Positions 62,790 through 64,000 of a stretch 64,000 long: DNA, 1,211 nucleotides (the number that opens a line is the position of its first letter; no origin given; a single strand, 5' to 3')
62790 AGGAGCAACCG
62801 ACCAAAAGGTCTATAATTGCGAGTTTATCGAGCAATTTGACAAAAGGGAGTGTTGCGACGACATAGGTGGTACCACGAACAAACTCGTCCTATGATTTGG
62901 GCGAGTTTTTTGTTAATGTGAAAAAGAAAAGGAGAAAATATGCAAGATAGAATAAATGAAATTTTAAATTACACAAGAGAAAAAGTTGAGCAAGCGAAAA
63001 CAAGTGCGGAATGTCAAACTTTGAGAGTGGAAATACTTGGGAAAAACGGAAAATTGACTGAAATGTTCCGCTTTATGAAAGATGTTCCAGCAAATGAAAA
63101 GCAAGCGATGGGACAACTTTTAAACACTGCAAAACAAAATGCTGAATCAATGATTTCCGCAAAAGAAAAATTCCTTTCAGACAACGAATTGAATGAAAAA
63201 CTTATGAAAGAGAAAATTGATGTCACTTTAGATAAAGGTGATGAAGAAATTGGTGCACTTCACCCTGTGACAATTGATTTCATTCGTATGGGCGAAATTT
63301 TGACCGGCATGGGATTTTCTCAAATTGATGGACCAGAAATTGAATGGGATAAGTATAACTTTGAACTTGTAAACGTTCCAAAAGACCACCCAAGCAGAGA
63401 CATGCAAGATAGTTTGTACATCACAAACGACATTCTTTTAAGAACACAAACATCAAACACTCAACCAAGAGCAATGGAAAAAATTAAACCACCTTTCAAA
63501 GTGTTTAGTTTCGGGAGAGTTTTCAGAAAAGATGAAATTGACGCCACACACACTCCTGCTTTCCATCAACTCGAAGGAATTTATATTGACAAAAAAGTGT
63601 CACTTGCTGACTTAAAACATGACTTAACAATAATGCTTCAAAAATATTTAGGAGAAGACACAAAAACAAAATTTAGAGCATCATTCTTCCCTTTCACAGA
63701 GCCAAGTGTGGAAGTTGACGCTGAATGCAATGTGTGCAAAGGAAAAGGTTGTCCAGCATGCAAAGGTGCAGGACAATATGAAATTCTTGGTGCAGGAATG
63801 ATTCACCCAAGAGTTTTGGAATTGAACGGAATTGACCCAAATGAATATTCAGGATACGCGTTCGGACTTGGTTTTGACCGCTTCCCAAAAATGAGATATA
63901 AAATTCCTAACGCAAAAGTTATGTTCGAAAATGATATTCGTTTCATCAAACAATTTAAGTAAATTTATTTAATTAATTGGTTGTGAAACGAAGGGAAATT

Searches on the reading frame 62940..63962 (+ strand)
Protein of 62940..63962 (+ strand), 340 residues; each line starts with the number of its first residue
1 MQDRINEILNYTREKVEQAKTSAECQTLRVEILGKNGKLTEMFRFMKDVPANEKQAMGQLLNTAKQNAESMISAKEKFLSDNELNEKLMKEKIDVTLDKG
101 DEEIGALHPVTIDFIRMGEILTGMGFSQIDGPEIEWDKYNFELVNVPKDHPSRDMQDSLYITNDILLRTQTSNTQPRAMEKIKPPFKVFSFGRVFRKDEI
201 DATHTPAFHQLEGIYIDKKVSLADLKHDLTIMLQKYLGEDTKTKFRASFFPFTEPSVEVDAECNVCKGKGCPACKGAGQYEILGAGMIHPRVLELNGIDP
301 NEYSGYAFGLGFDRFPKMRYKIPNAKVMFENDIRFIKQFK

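Call 10: find_related_loci(query=window:62940-63959:+, collection=genome_contigs, flank=2500)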
Query window:62940-63959:+ (340 aa) in genome_contigs; peptide patterns used: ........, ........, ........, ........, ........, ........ (x = any residue, [..] = any of these).
211 stretches matched a pattern; 87 encode a relative of the query (tblastn E <= 1e-3); the best 80 are kept; 79 distinct loci.
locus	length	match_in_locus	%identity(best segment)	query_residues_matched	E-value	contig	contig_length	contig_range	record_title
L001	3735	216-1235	86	1-340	0e+0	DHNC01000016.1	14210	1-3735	MAG TPA_asm: Christensenella sp. UBA4626 UBA4626_contig_311, whole genome shotgun sequence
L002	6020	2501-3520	86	1-340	0e+0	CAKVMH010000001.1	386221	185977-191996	MAG: uncultured Clostridia bacterium isolate REFINED_METABAT215_TOP10_CONTIGS_1500_ASSEMBLY_K77_MERGED__Hadza_MoBio_hadz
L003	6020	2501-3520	86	1-340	0e+0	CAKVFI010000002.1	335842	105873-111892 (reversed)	MAG: uncultured Clostridia bacterium isolate REFINED_METABAT215_TOP10_CONTIGS_1500_ASSEMBLY_K77_MERGED__Hadza_MoBio_hadz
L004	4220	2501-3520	86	1-340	0e+0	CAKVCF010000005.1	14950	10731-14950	MAG: uncultured Clostridia bacterium isolate REFINED_METABAT215_TOP10_CONTIGS_1500_ASSEMBLY_K77_MERGED__Hadza_MoBio_hadz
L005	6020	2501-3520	85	1-340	0e+0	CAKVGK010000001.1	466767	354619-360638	MAG: uncultured Clostridia bacterium isolate REFINED_METABAT215_TOP10_CONTIGS_1500_ASSEMBLY_K77_MERGED__Hadza_MoBio_hadz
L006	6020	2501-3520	85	1-340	0e+0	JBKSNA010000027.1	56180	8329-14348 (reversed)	MAG: Clostridia bacterium isolate KY236-132 k141_2556653, whole genome shotgun sequence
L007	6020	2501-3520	85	1-340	0e+0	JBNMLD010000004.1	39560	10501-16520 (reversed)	MAG: Candidatus Onthoplasma sp. isolate CM_BacOnt1327.26 k141_210737_length_39560_cov_22.9781, whole genome shotgun sequ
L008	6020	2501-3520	85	1-340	0e+0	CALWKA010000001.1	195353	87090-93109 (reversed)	MAG: uncultured Clostridia bacterium isolate BRZ_DD__bin44 genome assembly, contig: BRZ_DD__NODE_68_length_195353_cov_8.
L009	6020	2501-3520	85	1-340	0e+0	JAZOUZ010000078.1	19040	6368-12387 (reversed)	MAG: Candidatus Onthoplasma sp. isolate T1900045528_YK20190222.MAGScoT_cleanbin_000031 SGB_7718_k141_1689209, whole geno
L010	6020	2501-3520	84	1-340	0e+0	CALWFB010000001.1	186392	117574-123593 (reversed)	MAG: uncultured Clostridia bacterium isolate BRZ_FV__bin19 genome assembly, contig: BRZ_FV__NODE_70_length_186392_cov_6.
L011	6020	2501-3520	84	1-340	0e+0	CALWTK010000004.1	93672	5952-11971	MAG: uncultured Clostridia bacterium isolate BRZ_BV__bin49 genome assembly, contig: BRZ_BV__NODE_274_length_93672_cov_8.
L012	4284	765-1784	85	1-340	0e+0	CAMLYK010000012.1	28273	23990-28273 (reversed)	MAG: uncultured Clostridia bacterium isolate ERR4304452_bin.33_MetaWRAP_v1.1_MAG genome assembly, contig: NODE_1911_leng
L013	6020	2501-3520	84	1-340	0e+0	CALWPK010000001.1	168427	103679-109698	MAG: uncultured Clostridia bacterium isolate BRZ_PF__bin51 genome assembly, contig: BRZ_PF__NODE_83_length_168427_cov_7.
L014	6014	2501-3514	84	1-338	0e+0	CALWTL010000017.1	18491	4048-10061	MAG: uncultured Clostridia bacterium isolate BRZ_CE__bin15 genome assembly, contig: BRZ_CE__NODE_4037_length_18491_cov_6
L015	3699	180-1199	83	1-340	0e+0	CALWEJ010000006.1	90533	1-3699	MAG: uncultured Clostridia bacterium isolate BRZ_PF__bin32 genome assembly, contig: BRZ_PF__NODE_304_length_90533_cov_16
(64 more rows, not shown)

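Call 19: find_encoding_contigs(protein=window:62940-63962:+, flank=1500, max_places=10)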
Protein window:62940-63962:+ (340 aa): 1 contig read that carries it; 1 place shown.
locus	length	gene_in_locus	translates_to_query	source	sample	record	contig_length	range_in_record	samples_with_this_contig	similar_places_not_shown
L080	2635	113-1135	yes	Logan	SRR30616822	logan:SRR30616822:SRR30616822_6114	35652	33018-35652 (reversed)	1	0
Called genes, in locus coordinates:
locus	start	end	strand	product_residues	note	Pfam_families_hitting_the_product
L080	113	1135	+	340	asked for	PF02912:Phe_tRNA-synt_N, PF01409:tRNA-synt_2d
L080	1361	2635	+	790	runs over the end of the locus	PF01588:tRNA_bind, PF03483:B3_4, PF03484:B5, PF17759:tRNA_synthFbeta, PF03147:FDX-ACB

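Call 20: find_homologous_proteins(query=window:62940-63959:+, max_evalue=1e-100)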
Query window:62940-63959:+ (340 aa): 1260 proteins with E <= 1e-100 among 8000 candidates; the best 120 are listed.
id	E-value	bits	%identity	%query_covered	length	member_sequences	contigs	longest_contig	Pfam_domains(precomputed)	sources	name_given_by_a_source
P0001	5.4e-228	774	100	100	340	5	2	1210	PF01409.26,PF02912.24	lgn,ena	-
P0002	4.4e-203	692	87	100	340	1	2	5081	PF01409.26,PF02912.24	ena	-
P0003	6.3e-203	691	88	100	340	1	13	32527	PF01409.26,PF02912.24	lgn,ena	-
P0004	3.8e-202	689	88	100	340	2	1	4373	PF01409.26,PF02912.24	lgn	-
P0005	5.1e-202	688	88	100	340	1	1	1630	PF01409.26,PF02912.24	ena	-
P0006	9.0e-202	687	87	100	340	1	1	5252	PF01409.26,PF02912.24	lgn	-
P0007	2.9e-201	686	87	100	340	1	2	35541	PF01409.26,PF02912.24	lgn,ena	-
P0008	5.3e-201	685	86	100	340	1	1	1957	PF01409.26,PF02912.24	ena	-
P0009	1.4e-200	684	86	100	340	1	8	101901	PF01409.26,PF02912.24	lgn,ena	-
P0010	1.5e-200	683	86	100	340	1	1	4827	PF01409.26,PF02912.24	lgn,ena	-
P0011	2.8e-200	683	87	100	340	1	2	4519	PF01409.26,PF02912.24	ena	-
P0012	3.3e-200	682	86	100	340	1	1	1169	PF01409.26,PF02912.24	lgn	-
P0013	3.4e-200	682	86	100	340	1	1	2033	PF01409.26,PF02912.24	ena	-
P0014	4.6e-200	682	86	100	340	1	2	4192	PF01409.26,PF02912.24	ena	-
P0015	1.1e-199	681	86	100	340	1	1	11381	PF01409.26,PF02912.24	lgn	-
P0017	1.3e-199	680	86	100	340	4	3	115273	PF01409.26,PF02912.24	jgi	-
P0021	7.4e-197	671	85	100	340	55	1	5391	PF01409.26,PF02912.24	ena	-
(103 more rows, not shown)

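Call 22: find_encoding_contigs(protein=P0003, flank=1200, max_places=4)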
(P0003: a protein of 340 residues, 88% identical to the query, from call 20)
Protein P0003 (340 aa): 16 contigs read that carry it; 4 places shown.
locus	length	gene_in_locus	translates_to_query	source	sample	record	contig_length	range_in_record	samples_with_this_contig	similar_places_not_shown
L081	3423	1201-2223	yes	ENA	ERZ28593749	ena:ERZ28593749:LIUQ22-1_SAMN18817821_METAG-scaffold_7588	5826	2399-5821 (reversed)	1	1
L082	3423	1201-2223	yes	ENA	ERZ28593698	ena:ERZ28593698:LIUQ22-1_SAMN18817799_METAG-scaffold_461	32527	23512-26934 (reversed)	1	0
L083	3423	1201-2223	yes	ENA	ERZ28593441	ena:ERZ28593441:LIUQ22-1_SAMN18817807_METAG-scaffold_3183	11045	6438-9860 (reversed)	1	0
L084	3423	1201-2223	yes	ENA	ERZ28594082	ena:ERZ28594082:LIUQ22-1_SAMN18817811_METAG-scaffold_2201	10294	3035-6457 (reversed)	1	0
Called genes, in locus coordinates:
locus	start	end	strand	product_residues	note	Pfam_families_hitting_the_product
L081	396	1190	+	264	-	PF00398:RrnaAD (weak), PF03848:TehB (weak), PF01209:Ubie_methyltran (weak), PF07021:MetW (weak), PF13847:Methyltransf_31, PF08241:Methyltransf_11, PF08242:Methyltransf_12, PF13649:Methyltransf_25, +1 more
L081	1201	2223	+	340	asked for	PF02912:Phe_tRNA-synt_N, PF01409:tRNA-synt_2d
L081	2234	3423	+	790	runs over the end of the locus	PF01588:tRNA_bind, PF03483:B3_4, PF03484:B5, PF17759:tRNA_synthFbeta, PF03147:FDX-ACB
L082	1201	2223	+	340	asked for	PF02912:Phe_tRNA-synt_N, PF01409:tRNA-synt_2d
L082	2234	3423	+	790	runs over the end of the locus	PF01588:tRNA_bind, PF03483:B3_4, PF03484:B5, PF17759:tRNA_synthFbeta, PF03147:FDX-ACB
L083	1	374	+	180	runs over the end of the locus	PF13302:Acetyltransf_3, PF13420:Acetyltransf_4 (weak), PF00583:Acetyltransf_1, PF13508:Acetyltransf_7 (weak)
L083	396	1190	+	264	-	PF00398:RrnaAD (weak), PF03848:TehB (weak), PF01209:Ubie_methyltran (weak), PF05401:NodS (weak), PF13847:Methyltransf_31, PF08241:Methyltransf_11, PF08242:Methyltransf_12, PF13649:Methyltransf_25, +1 more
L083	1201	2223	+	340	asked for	PF02912:Phe_tRNA-synt_N, PF01409:tRNA-synt_2d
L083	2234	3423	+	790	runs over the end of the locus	PF01588:tRNA_bind, PF03483:B3_4, PF03484:B5, PF17759:tRNA_synthFbeta, PF03147:FDX-ACB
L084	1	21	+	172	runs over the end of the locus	PF05067:Mn_catalase (faint), PF00210:Ferritin, PF02915:Rubrerythrin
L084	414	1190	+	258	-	PF00398:RrnaAD (weak), PF03848:TehB (weak), PF01209:Ubie_methyltran (weak), PF07021:MetW (weak), PF13847:Methyltransf_31, PF08241:Methyltransf_11, PF08242:Methyltransf_12, PF13649:Methyltransf_25, +2 more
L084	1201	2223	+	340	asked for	PF02912:Phe_tRNA-synt_N, PF01409:tRNA-synt_2d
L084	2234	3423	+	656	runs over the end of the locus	-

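Call 23: find_encoding_contigs(protein=P0002, flank=1200, max_places=3)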
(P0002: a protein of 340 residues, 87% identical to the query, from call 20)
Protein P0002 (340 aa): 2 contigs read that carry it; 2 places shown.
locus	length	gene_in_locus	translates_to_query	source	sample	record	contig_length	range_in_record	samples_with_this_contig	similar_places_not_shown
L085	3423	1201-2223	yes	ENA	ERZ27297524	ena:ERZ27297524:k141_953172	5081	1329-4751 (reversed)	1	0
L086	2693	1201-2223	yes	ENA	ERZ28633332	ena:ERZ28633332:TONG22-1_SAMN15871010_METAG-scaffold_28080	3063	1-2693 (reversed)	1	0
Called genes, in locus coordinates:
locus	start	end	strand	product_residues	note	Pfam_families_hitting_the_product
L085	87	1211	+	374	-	PF08665:PglZ (faint), PF01663:Phosphodiest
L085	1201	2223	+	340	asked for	PF02912:Phe_tRNA-synt_N, PF01409:tRNA-synt_2d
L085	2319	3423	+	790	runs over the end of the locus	PF01588:tRNA_bind, PF03483:B3_4, PF03484:B5, PF17759:tRNA_synthFbeta, PF03147:FDX-ACB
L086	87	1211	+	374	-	PF08665:PglZ (faint), PF01663:Phosphodiest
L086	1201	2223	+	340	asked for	PF02912:Phe_tRNA-synt_N, PF01409:tRNA-synt_2d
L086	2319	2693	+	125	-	?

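Call 24: find_encoding_contigs(protein=P0004, flank=1200, max_places=3)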
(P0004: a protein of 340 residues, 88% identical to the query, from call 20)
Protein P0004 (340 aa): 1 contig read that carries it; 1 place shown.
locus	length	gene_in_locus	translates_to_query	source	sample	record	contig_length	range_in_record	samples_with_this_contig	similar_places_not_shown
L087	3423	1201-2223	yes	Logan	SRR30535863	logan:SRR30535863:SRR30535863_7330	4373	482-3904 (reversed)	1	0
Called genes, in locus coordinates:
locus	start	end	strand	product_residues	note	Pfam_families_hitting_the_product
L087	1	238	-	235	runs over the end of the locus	?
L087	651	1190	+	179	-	PF06821:Ser_hydrolase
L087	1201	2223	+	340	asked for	PF02912:Phe_tRNA-synt_N, PF01409:tRNA-synt_2d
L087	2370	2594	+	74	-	-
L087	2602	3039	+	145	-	-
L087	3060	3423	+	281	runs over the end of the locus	?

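Call 25: find_encoding_contigs(protein=P0007, flank=1200, max_places=3)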
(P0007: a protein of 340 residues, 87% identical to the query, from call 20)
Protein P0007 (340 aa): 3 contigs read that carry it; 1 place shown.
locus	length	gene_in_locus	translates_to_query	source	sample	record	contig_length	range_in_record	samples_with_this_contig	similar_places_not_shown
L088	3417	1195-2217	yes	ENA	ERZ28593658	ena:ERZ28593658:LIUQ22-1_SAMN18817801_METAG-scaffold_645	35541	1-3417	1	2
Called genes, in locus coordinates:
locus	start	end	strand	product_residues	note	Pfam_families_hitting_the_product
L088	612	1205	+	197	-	-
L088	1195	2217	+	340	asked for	PF02912:Phe_tRNA-synt_N, PF01409:tRNA-synt_2d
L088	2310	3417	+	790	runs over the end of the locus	PF01588:tRNA_bind, PF03483:B3_4, PF03484:B5, PF17759:tRNA_synthFbeta, PF03147:FDX-ACB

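Call 29: find_encoding_contigs(protein=P0021, flank=1300, max_places=10)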
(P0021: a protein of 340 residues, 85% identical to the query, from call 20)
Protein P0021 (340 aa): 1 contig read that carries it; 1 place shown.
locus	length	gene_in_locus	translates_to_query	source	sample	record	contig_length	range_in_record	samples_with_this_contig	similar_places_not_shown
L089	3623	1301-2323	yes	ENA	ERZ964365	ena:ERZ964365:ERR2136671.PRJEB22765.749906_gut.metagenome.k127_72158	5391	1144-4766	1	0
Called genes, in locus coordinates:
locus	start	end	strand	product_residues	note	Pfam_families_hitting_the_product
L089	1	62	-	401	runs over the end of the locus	?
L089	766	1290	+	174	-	-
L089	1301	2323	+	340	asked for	PF02912:Phe_tRNA-synt_N, PF01409:tRNA-synt_2d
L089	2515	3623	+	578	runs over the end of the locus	?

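Call 30: find_encoding_contigs(protein=P0009, flank=1300, max_places=8)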
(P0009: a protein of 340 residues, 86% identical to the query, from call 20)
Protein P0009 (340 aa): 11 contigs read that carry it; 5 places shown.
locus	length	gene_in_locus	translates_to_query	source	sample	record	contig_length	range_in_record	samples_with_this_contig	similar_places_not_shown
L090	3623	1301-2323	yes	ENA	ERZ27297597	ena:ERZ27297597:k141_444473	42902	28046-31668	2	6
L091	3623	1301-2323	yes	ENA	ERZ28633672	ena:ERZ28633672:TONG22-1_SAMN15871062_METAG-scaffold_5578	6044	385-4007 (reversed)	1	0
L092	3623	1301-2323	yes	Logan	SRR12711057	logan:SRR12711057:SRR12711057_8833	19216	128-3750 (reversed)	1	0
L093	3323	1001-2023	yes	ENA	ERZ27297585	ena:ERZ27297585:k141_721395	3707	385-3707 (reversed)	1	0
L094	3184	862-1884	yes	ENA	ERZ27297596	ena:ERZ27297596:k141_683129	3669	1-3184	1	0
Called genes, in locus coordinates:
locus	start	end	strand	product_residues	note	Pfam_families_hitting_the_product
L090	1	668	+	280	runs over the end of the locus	PF23023:Anti-Pycsar_Apyc1, PF12706:Lactamase_B_2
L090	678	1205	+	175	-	PF13302:Acetyltransf_3, PF00583:Acetyltransf_1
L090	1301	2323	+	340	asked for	PF02912:Phe_tRNA-synt_N, PF01409:tRNA-synt_2d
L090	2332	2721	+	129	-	PF04266:ASCH (weak)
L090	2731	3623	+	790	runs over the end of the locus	PF01588:tRNA_bind, PF03483:B3_4, PF03484:B5, PF17759:tRNA_synthFbeta, PF03147:FDX-ACB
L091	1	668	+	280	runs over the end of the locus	PF23023:Anti-Pycsar_Apyc1, PF12706:Lactamase_B_2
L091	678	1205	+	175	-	PF13302:Acetyltransf_3, PF00583:Acetyltransf_1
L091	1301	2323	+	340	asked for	PF02912:Phe_tRNA-synt_N, PF01409:tRNA-synt_2d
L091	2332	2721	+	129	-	PF04266:ASCH (weak)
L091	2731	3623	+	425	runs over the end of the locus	?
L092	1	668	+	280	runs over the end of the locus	PF23023:Anti-Pycsar_Apyc1, PF12706:Lactamase_B_2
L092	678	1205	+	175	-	PF13302:Acetyltransf_3, PF00583:Acetyltransf_1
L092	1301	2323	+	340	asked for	PF02912:Phe_tRNA-synt_N, PF01409:tRNA-synt_2d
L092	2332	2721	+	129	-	PF04266:ASCH (weak)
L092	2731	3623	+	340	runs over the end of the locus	?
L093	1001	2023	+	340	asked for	PF02912:Phe_tRNA-synt_N, PF01409:tRNA-synt_2d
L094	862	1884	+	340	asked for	PF02912:Phe_tRNA-synt_N, PF01409:tRNA-synt_2d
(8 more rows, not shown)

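Call 31: find_encoding_contigs(protein=P0017, flank=1300, max_places=5)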
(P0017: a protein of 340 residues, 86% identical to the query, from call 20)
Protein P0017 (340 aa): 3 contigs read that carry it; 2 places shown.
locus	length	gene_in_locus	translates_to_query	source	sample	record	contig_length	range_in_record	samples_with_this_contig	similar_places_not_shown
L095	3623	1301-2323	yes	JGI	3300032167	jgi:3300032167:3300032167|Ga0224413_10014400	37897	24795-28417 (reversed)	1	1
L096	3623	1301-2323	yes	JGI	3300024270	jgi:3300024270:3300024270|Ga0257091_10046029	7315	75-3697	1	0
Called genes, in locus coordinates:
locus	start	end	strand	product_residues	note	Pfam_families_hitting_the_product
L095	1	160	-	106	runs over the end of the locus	-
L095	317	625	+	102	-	PF01381:HTH_3, PF12844:HTH_19, PF13443:HTH_26 (weak), PF13560:HTH_31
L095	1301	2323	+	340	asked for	PF02912:Phe_tRNA-synt_N, PF01409:tRNA-synt_2d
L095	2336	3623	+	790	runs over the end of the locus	PF01588:tRNA_bind, PF03483:B3_4, PF03484:B5, PF17759:tRNA_synthFbeta, PF03147:FDX-ACB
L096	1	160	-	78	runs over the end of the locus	?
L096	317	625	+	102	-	PF01381:HTH_3, PF12844:HTH_19, PF13443:HTH_26 (weak), PF13560:HTH_31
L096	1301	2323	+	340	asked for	PF02912:Phe_tRNA-synt_N, PF01409:tRNA-synt_2d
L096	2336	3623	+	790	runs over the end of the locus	PF01588:tRNA_bind, PF03483:B3_4, PF03484:B5, PF17759:tRNA_synthFbeta, PF03147:FDX-ACB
